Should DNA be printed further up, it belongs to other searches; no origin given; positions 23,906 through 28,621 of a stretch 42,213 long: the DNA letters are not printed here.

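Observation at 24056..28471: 1471-aa fusion of an apparently non-catalytic M28/PA peptidase-like ectodomain with a MacB/FtsX-type permease, with no partner ATPase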

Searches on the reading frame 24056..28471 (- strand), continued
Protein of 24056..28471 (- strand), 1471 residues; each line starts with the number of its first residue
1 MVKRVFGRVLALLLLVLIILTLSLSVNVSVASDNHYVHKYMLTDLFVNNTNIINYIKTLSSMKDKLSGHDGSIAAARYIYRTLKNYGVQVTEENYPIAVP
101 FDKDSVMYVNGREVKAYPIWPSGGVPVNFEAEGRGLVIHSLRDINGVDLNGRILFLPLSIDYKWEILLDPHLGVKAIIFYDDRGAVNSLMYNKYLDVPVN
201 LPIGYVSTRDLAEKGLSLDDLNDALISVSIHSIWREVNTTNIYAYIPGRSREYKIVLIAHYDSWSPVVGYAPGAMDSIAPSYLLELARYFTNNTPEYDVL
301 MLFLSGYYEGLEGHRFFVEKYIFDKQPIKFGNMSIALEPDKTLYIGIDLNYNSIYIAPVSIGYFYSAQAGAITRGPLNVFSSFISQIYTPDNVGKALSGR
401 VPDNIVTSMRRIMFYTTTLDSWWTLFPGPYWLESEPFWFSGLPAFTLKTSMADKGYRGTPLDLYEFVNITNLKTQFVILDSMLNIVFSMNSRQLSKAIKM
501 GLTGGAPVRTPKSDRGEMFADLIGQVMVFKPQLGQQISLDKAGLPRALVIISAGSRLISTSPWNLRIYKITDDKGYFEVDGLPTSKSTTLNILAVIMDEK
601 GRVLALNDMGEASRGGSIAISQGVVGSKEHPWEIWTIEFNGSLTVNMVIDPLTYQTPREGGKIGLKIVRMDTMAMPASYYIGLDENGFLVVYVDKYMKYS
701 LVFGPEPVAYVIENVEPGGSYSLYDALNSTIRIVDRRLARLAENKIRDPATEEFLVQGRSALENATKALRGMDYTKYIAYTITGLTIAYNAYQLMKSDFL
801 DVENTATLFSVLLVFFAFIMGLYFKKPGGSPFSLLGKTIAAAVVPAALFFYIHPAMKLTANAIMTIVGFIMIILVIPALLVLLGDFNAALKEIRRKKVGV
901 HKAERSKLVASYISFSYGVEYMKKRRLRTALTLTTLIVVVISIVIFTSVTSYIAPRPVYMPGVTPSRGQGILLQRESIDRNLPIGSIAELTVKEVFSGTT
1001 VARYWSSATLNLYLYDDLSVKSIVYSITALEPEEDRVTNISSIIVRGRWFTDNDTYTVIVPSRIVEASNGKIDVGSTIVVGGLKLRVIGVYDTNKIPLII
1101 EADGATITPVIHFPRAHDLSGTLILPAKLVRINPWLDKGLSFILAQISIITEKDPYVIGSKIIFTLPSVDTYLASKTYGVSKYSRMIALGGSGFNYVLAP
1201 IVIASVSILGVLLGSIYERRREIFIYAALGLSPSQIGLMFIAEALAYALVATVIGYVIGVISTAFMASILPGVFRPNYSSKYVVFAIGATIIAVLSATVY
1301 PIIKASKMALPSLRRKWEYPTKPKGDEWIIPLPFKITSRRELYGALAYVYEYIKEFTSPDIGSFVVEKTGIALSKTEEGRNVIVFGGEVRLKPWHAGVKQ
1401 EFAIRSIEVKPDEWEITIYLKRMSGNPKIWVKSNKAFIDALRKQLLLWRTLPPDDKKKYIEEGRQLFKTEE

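Call 25: find_related_loci(query=A1, collection=genome_contigs, flank=10000)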
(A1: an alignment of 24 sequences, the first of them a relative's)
Query A1 (1471 aa) in genome_contigs; peptide patterns used: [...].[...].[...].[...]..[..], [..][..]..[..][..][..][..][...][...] (x = any residue, [..] = any of these).
599 stretches matched a pattern (row limit reached: there are more); 579 encode a relative of the query (tblastn E <= 1e-3); the best 80 are kept; 80 distinct loci.
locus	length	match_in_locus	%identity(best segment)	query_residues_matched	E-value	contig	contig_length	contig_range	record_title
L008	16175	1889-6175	57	39-1468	0e+0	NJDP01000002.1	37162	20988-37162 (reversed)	MAG: Desulfurococcales archaeon ex4484_58 ex4484_58_scaffold_172_length_37162__count_4876, whole genome shotgun sequence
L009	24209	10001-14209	47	51-1462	0e+0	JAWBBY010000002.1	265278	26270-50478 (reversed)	MAG: Desulfurococcaceae archaeon isolate GMQP_201705_bins_42 GMQP_201705_bins_42_scaffold_2, whole genome shotgun sequen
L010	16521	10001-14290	61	39-1468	0e+0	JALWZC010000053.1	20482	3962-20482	MAG: Desulfurococcales archaeon isolate T2_metabat1_scaf2bin.072 T2_NODE_2251_length_20482_cov_1.997249, whole genome sh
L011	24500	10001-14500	25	8-1464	5e-124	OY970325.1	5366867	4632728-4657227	MAG: uncultured Armatimonadetes bacterium isolate MFD05942.bin.1.84 genome assembly, chromosome: 1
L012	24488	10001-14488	25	8-1460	1e-121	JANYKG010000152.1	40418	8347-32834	MAG: Armatimonadetes bacterium isolate GL140_5_metabinner_15 GL140_5_k141_795154, whole genome shotgun sequence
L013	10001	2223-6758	26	8-1468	1e-120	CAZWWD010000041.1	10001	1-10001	MAG TPA_asm: uncultured Candidatus Bathyarchaeia archaeon isolate binchicken_co184_346 genome assembly, contig: NODE_135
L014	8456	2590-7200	26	3-1465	1e-119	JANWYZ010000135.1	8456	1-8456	MAG: bacterium isolate SKYG83 NODE_135_length_8456_cov_2.493376, whole genome shotgun sequence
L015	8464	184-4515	27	47-1464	3e-118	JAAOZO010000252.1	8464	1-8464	MAG: Thaumarchaeota archaeon isolate SJ3.Bin70 k141_105517, whole genome shotgun sequence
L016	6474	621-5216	26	2-1465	9e-115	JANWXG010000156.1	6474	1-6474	MAG: bacterium isolate SKYG40 NODE_156_length_6474_cov_8.241988, whole genome shotgun sequence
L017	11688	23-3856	27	225-1459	4e-114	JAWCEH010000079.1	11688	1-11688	MAG: Candidatus Bathyarchaeia archaeon isolate JZ-1_201912_bins_83 JZ-1_201912_bins_83_scaffold_79, whole genome shotgun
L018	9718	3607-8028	27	13-1471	2e-110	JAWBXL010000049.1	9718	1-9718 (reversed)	MAG: Candidatus Bathyarchaeia archaeon isolate JZ-1_201803_bins_90 JZ-1_201803_bins_90_scaffold_49, whole genome shotgun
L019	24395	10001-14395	25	47-1466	2e-109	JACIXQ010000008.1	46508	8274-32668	MAG: bacterium isolate MAG-56 Unclassified_E3_bin24_Scaffold_8, whole genome shotgun sequence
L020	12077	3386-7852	28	8-1459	3e-124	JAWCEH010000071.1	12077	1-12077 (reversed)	MAG: Candidatus Bathyarchaeia archaeon isolate JZ-1_201912_bins_83 JZ-1_201912_bins_83_scaffold_71, whole genome shotgun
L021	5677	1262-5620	26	47-1470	3e-107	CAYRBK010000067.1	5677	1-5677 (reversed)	MAG TPA_asm: uncultured Candidatus Bathyarchaeia archaeon isolate binchicken_co124_317 genome assembly, contig: NODE_141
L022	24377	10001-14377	25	47-1460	3e-106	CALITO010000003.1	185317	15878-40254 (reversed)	MAG: uncultured bacterium isolate S1_Bin_MAXBIN__049_1 genome assembly, contig: c_000000677051, whole genome shotgun seq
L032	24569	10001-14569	26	11-1471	4e-100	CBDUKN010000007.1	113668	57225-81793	MAG TPA_asm: uncultured Thermoprotei archaeon isolate SRR6823441_binner12_Refined_102 genome assembly, contig: ERZ174223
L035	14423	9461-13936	30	28-1471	3e-93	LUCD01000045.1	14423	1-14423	MAG: Candidatus Bathyarchaeota archaeon B26-1 scaffold3868, whole genome shotgun sequence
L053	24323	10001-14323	23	47-1471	5e-82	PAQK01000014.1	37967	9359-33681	MAG: Gemmatimonadetes bacterium isolate SP138 161090, whole genome shotgun sequence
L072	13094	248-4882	28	14-1471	8e-75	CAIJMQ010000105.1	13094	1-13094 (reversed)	uncultured bacterium isolate D14_bin-0225 genome assembly, contig: bin-0225:105/121, whole genome shotgun sequence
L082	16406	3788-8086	24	47-1471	3e-82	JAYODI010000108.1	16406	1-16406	MAG: Candidatus Latescibacterota bacterium isolate 139553_S155_metabat_bins_2.tsv.104 NODE_4399_length_16406_cov_7.90752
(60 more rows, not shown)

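Call 30: find_encoding_contigs(protein=P0001, flank=1000, max_places=2)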
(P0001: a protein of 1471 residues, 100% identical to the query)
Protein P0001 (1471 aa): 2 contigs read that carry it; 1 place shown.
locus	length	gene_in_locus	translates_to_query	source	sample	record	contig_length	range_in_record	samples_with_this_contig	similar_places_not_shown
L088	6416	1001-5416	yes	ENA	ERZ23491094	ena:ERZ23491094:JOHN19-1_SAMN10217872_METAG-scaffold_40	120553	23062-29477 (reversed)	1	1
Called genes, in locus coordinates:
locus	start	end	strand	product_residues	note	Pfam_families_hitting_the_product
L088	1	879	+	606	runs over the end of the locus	-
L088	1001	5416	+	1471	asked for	PF04389:Peptidase_M28, PF12704:MacB_PCD (weak), PF02687:FtsX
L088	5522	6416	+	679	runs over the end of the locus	PF20581:DUF6785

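Call 31: find_homologous_proteins(query=L001:23349-23900:-, max_evalue=0.001)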
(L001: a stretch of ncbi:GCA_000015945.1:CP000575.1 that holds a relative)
Query L001:23349-23900:- (183 aa): 22 proteins with E <= 0.001 among 986 candidates.
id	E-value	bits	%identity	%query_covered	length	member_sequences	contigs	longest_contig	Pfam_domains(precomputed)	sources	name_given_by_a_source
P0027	8.9e-97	340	94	100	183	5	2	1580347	PF02687.28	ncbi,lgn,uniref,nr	ncbi:ABC transporter permease [Staphylothermus hellenicus]|uniref:ABC3 transporter permease C-termin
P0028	1.3e-88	313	87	100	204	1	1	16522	PF02687.28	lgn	-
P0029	4.3e-86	305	82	99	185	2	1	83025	PF02687.28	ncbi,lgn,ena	-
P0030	3.5e-83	295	81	99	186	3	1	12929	PF02687.28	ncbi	-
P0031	4.1e-77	276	74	99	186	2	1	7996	PF02687.28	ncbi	-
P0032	1.1e-76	274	76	98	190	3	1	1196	PF02687.28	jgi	-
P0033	9.4e-75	268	75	96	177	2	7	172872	PF02687.28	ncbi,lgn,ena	-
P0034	8.2e-74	265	71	100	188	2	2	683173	PF02687.28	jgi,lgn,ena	-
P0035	8.2e-73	262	70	100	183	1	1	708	PF02687.28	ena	-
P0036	2.1e-72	260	69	99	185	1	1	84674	PF02687.28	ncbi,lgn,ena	-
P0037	3.5e-71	256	69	99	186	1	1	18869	PF02687.28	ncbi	-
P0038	2.3e-70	254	67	98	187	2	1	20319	PF02687.28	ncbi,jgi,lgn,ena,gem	-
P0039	4.0e-70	253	67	100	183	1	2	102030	PF02687.28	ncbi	-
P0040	1.2e-67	245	66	98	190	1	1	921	PF02687.28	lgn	-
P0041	1.5e-67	245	67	98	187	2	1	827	PF02687.28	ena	-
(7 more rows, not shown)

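Call 32: find_encoding_contigs(protein=P0036, flank=10000, max_places=3)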
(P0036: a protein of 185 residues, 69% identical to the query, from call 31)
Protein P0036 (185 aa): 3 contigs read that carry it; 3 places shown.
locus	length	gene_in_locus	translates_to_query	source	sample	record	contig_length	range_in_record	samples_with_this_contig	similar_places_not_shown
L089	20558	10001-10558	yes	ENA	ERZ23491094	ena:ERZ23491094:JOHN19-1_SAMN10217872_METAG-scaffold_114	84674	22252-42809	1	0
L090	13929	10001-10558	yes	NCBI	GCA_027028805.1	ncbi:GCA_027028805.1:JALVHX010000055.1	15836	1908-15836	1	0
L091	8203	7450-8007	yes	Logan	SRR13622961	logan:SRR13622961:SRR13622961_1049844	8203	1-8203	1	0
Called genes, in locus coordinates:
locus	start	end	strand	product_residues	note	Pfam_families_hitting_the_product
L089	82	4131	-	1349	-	PF00082:Peptidase_S8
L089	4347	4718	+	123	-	-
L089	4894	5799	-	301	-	PF01368:DHH (weak), PF02272:DHHA1 (faint)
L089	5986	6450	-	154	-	PF01726:LexA_DNA_bind (weak)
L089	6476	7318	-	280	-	-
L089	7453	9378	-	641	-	PF03065:Glyco_hydro_57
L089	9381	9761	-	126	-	-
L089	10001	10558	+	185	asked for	PF02687:FtsX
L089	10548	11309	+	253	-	PF00005:ABC_tran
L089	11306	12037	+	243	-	PF02463:SMC_N (faint), PF00005:ABC_tran, PF13304:AAA_21 (faint)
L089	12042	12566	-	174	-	-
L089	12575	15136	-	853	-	PF03065:Glyco_hydro_57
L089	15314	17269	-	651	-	PF03169:OPT (faint)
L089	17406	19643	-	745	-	PF20581:DUF6785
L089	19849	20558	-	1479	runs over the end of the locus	PF12704:MacB_PCD, PF02687:FtsX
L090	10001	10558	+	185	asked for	PF02687:FtsX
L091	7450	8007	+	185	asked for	PF02687:FtsX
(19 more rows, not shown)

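Call 33: find_encoding_contigs(protein=P0035, flank=3000, max_places=3)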
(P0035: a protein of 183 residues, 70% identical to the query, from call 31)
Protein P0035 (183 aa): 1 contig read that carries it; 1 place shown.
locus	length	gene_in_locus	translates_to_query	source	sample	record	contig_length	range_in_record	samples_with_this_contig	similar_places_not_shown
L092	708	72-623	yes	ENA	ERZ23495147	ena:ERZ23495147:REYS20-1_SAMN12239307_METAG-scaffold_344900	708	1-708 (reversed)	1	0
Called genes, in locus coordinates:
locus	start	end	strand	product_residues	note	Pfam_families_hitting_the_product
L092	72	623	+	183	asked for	PF02687:FtsX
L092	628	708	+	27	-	?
